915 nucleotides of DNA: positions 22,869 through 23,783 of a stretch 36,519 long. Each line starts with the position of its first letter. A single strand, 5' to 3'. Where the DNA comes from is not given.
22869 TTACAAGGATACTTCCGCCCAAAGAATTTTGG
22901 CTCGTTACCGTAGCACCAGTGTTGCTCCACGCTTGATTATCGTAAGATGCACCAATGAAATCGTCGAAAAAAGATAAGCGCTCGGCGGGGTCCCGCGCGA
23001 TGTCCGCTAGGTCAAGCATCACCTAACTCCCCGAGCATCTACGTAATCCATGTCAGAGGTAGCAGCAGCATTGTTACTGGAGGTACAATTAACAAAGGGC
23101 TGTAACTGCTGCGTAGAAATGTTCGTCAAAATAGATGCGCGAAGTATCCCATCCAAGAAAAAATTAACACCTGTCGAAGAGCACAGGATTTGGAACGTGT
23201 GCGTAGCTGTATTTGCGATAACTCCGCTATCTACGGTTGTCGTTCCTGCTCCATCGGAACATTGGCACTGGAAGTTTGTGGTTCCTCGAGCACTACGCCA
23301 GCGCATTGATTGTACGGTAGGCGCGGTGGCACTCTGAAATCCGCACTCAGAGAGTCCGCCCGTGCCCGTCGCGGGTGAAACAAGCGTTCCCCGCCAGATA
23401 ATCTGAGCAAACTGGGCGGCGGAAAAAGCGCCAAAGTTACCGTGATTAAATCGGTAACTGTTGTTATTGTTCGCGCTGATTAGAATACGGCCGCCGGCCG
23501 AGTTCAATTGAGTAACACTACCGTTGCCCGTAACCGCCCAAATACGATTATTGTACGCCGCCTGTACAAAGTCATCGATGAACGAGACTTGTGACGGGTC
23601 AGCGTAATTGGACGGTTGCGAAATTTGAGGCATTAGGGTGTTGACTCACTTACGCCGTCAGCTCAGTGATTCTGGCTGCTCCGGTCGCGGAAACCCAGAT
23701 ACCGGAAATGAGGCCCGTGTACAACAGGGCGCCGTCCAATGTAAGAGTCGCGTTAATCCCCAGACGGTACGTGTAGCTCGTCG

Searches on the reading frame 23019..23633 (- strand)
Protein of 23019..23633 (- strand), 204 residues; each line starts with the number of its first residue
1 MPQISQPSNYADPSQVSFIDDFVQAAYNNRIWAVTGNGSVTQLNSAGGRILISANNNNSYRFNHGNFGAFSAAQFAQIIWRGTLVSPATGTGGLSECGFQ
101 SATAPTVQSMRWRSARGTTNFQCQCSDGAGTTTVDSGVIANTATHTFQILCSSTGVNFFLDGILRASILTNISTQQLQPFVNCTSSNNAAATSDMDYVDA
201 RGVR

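Call 105: search_protein_families(library=pfam, proteins=[window:23019-23633:-], max_evalue=0.05)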
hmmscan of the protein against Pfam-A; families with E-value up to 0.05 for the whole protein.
window:23019-23633:- (204 aa): 1 family
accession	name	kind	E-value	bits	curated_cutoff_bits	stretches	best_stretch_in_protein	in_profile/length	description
PF21446.3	Gp34_trimer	-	0.0033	18.3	27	0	37-71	54-87/116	Long-tail fiber proximal subunit, C-terminal, trimerization domain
